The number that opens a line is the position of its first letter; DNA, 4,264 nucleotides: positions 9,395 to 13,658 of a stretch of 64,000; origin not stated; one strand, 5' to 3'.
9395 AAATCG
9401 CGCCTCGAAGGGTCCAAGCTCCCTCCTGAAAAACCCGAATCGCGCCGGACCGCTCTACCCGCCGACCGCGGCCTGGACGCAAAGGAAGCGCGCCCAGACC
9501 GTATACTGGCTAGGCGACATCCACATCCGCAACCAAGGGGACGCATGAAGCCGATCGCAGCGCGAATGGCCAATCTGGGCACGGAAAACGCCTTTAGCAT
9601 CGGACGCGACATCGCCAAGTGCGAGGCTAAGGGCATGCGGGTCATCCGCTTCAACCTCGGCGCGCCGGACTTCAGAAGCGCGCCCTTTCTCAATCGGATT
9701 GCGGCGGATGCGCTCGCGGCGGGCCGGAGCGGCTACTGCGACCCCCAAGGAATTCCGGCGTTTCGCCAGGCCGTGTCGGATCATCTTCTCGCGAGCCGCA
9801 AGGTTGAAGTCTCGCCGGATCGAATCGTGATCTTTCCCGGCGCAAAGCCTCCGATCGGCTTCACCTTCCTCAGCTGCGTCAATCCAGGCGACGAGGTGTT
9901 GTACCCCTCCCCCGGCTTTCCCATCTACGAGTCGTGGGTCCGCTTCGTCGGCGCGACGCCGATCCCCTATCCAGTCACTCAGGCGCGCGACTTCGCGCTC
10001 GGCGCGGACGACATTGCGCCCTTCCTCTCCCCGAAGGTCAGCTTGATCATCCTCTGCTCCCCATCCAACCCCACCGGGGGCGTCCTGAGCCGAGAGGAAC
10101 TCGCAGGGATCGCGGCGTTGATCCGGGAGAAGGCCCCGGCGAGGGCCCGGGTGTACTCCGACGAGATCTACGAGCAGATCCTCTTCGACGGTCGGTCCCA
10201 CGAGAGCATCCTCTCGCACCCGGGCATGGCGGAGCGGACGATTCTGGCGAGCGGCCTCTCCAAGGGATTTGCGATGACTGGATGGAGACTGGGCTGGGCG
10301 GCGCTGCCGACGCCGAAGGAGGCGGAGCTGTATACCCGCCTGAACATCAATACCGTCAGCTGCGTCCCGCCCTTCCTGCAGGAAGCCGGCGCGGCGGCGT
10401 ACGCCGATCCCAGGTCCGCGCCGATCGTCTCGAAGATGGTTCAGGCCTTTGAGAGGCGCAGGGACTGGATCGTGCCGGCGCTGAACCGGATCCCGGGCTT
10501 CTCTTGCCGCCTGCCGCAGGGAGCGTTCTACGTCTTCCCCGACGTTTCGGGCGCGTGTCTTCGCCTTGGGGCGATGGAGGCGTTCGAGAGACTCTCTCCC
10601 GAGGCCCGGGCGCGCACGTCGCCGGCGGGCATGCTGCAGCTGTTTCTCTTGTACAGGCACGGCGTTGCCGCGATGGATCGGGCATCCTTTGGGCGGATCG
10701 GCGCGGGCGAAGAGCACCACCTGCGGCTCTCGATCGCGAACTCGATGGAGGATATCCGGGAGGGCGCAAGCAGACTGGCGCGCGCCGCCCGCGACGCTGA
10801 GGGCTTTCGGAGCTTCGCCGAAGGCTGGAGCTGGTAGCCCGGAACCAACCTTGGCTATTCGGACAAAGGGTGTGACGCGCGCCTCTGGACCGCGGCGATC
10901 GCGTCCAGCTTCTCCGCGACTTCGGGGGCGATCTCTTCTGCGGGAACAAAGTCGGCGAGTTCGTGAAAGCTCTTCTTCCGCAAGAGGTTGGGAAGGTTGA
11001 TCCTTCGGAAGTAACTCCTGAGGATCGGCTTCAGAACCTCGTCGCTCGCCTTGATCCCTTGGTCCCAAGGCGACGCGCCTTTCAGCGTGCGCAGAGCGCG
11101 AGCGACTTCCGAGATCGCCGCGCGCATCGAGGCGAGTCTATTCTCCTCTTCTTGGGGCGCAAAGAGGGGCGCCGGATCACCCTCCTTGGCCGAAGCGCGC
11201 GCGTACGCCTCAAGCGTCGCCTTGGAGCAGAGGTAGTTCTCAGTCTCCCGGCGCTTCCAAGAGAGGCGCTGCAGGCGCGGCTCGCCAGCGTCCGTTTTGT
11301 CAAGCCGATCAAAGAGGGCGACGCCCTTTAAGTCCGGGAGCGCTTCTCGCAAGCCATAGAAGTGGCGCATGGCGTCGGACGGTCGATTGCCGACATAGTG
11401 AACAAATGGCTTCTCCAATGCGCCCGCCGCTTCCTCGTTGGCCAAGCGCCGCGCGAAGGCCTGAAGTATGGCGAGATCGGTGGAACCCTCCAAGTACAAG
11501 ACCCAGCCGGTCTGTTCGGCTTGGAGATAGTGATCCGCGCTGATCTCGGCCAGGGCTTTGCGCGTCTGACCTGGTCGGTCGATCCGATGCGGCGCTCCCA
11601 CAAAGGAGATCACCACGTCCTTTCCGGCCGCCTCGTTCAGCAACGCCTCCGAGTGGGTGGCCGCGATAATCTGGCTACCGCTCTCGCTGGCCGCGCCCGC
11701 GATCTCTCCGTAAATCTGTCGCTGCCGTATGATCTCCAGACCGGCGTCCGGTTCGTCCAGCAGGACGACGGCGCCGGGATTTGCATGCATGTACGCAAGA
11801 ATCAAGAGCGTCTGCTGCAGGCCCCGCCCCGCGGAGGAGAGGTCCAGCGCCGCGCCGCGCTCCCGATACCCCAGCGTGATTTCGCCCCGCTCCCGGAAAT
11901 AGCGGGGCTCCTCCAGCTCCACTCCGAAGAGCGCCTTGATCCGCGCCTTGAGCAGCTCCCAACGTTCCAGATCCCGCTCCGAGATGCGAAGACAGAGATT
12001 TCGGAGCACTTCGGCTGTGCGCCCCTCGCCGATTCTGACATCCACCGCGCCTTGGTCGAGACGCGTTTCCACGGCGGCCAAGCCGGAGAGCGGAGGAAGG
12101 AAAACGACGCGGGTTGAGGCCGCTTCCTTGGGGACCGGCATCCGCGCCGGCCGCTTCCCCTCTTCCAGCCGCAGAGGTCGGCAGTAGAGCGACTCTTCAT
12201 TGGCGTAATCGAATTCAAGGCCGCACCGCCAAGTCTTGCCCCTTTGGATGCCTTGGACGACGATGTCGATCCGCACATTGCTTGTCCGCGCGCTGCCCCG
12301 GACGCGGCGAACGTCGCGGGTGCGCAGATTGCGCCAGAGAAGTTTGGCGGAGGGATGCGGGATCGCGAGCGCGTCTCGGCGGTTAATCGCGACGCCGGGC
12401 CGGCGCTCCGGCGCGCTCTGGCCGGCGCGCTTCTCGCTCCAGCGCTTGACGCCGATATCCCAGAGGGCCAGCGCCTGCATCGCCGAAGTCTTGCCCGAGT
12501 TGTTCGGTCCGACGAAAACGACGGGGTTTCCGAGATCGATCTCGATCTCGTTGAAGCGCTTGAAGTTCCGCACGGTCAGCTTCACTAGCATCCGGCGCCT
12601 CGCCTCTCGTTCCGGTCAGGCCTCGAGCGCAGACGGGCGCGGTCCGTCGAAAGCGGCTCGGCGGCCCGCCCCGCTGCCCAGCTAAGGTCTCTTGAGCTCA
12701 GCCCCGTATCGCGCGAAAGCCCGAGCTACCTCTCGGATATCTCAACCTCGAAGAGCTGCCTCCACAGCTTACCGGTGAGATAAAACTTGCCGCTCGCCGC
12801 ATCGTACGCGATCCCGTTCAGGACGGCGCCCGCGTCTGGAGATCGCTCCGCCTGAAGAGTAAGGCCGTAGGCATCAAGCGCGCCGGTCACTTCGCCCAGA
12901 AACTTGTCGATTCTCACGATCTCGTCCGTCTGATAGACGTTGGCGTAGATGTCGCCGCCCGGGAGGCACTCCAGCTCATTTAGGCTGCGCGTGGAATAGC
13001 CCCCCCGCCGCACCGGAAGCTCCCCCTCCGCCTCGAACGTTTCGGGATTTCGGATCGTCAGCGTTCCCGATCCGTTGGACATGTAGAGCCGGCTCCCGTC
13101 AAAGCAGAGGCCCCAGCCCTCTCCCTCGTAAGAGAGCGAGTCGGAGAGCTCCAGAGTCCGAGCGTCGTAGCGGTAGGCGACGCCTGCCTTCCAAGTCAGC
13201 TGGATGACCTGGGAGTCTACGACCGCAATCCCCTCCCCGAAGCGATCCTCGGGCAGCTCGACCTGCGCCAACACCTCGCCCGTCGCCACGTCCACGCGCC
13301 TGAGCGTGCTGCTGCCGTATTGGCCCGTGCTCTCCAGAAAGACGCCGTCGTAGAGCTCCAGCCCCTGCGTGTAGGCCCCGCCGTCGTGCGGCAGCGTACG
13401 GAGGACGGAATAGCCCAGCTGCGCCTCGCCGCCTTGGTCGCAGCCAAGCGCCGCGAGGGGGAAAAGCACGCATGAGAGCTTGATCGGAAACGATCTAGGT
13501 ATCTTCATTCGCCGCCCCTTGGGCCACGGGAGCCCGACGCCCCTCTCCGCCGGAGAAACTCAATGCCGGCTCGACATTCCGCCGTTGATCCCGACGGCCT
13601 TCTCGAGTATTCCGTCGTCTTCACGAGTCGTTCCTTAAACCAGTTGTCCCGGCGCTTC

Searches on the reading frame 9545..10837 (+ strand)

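Call 81: search_protein_families(library=pfam, proteins=[window:9545-10837:+], max_evalue=0.0001)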
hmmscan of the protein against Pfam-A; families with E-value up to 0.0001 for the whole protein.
window:9545-10837:+ (430 aa): 1 family
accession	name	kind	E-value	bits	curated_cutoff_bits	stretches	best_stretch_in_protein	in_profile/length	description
PF00155.27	Aminotran_1_2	-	2.2e-52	178.9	19.7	1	36-411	6-361/361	Aminotransferase class I and II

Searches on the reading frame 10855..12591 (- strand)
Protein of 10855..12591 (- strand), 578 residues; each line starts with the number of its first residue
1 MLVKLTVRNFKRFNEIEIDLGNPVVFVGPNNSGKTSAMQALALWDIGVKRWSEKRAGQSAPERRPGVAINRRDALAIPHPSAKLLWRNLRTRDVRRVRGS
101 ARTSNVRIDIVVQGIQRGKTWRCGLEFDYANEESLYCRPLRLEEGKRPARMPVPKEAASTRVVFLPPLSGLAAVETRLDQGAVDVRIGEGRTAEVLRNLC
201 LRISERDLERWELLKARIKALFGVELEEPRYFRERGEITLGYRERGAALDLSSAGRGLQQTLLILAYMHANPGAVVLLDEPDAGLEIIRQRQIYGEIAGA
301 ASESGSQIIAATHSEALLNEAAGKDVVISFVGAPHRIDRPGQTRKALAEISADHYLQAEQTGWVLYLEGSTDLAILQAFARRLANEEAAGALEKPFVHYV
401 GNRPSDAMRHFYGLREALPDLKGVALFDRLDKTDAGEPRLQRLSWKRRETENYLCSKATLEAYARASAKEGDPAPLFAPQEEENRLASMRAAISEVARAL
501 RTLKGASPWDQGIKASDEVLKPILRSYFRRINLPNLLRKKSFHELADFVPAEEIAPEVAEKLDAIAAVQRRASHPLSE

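Call 81: search_protein_families(library=pfam, proteins=[window:10855-12591:-], max_evalue=0.0001)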
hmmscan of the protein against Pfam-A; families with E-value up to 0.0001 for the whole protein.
window:10855-12591:- (578 aa): 4 families
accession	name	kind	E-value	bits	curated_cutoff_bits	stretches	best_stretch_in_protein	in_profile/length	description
PF13304.12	AAA_21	-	2.3e-19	71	27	1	219-319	202-304/304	AAA domain, putative AbiEii toxin, Type IV TA system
PF13175.12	AAA_15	-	2.8e-16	60.5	32.1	1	1-42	1-44/374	AAA ATPase domain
PF02463.25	SMC_N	-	5.6e-09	36.2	40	0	2-49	2-51/220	RecF/RecN/SMC N terminal domain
PF13476.12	AAA_23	-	3.9e-07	31.3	27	1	4-44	1-42/201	AAA domain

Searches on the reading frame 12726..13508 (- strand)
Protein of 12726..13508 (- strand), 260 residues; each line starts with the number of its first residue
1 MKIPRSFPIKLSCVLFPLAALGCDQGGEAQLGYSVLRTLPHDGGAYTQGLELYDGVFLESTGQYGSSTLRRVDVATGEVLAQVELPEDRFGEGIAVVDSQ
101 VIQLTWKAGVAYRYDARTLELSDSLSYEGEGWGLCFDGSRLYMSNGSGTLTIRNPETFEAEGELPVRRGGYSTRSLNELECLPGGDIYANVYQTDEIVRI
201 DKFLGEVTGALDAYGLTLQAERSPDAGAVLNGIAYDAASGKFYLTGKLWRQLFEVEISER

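Call 81: search_protein_families(library=pfam, proteins=[window:12726-13508:-], max_evalue=0.0001)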
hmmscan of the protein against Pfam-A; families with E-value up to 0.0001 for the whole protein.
window:12726-13508:- (260 aa): 1 family
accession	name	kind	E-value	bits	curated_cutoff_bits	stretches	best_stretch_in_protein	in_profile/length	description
PF05096.18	Glu_cyclase_2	-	1.5e-84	283.8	22.3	1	28-257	22-249/249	Glutamine cyclotransferase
